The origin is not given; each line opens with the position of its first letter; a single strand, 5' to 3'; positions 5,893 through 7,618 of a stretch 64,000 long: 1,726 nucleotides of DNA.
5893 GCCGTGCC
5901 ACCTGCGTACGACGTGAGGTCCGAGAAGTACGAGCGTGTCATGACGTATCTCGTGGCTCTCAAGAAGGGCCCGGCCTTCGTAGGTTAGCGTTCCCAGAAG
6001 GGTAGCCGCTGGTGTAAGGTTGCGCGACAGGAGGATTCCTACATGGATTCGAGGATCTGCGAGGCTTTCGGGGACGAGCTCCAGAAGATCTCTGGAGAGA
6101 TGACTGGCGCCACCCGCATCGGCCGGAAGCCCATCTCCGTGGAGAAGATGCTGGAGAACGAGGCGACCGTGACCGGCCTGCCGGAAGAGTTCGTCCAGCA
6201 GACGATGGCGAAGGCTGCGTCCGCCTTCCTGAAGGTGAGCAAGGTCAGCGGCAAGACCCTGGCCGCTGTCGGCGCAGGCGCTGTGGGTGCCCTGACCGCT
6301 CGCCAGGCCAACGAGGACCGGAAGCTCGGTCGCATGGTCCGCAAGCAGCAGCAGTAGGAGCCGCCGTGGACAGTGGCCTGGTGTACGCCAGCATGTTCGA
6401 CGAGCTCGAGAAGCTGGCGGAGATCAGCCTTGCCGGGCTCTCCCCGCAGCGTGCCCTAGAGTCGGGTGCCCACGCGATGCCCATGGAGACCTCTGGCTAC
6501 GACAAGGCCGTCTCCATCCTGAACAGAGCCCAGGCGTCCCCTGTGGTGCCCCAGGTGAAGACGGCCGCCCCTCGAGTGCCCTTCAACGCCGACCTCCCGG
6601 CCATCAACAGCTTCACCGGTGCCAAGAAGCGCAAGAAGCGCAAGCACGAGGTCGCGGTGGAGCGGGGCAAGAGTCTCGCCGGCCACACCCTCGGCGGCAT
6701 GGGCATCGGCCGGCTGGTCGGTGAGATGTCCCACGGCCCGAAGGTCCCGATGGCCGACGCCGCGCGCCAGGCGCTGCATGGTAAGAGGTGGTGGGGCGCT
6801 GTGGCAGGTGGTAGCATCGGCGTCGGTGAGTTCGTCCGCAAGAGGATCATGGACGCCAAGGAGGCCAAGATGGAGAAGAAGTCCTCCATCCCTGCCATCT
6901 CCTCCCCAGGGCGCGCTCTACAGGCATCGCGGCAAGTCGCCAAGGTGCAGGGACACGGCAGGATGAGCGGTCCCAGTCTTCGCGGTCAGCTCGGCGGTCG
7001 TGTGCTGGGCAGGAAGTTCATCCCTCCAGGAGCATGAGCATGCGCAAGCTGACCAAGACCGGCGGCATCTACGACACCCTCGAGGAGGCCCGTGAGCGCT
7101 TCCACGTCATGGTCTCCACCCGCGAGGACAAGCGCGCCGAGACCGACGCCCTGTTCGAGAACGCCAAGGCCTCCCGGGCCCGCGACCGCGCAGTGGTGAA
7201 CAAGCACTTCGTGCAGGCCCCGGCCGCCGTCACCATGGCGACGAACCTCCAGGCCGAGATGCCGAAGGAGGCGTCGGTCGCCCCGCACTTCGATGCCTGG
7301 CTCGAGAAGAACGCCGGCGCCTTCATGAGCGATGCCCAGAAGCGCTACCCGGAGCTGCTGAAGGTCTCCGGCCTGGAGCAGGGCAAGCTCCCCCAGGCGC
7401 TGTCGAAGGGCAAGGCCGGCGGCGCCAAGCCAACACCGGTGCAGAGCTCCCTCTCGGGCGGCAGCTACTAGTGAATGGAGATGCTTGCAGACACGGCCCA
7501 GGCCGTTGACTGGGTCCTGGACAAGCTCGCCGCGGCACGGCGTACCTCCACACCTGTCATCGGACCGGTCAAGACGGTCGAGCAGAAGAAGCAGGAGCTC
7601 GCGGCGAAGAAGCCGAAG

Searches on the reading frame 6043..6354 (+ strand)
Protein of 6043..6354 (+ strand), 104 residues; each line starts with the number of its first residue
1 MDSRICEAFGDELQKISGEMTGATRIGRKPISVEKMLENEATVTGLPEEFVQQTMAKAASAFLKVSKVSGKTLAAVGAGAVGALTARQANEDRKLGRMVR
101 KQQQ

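Call 12: search_protein_families(library=phrogs, proteins=[window:6043-6354:+], max_evalue=0.01)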
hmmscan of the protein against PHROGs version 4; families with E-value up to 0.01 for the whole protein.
window:6043-6354:+ (104 aa): 0 families

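Call 99: search_protein_families(library=ncbifam, proteins=[window:6043-6354:+], max_evalue=1)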
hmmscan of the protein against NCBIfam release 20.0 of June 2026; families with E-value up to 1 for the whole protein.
window:6043-6354:+ (104 aa): 1 family
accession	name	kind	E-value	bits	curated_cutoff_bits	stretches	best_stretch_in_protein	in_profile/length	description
NF010547.0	PRK13938.1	equivalog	0.019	14.7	320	1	12-99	59-143/196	D-sedoheptulose 7-phosphate isomerase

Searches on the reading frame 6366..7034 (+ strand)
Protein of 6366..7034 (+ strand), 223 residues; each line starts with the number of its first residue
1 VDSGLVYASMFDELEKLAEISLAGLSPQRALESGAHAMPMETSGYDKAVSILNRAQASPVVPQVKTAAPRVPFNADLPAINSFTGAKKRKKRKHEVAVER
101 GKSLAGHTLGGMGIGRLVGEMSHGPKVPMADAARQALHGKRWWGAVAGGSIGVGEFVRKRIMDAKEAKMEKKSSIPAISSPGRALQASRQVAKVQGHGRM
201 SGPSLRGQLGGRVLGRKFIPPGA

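Call 12: search_protein_families(library=phrogs, proteins=[window:6366-7034:+], max_evalue=0.01)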
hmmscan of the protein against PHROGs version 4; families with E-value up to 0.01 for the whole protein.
window:6366-7034:+ (223 aa): 0 families

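Call 99: search_protein_families(library=ncbifam, proteins=[window:6366-7034:+], max_evalue=1)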
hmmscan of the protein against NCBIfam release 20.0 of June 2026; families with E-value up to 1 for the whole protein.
window:6366-7034:+ (223 aa): 0 families

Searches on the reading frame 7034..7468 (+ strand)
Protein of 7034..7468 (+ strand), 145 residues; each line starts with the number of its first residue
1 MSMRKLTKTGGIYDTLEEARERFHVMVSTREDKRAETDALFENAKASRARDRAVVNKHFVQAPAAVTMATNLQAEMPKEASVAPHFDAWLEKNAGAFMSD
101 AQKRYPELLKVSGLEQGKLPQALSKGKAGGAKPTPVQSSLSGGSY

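Call 12: search_protein_families(library=phrogs, proteins=[window:7034-7468:+], max_evalue=0.01)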
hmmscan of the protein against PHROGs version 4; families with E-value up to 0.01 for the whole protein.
window:7034-7468:+ (145 aa): 0 families

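Call 99: search_protein_families(library=ncbifam, proteins=[window:7034-7468:+], max_evalue=1)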
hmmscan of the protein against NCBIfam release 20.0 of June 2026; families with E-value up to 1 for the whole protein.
window:7034-7468:+ (145 aa): 1 family
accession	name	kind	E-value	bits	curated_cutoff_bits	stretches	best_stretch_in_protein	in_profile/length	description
NF008193.0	PRK10947.1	equivalog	0.13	12.2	211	1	13-118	23-128/137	histone-like nucleoid-structuring protein H-NS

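Call 104: search_solved_structures(query=A6, max_evalue=10)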
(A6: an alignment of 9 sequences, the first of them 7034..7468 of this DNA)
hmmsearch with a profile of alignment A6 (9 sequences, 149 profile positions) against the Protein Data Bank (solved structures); distinct sequences matched with E-value up to 10: 0.
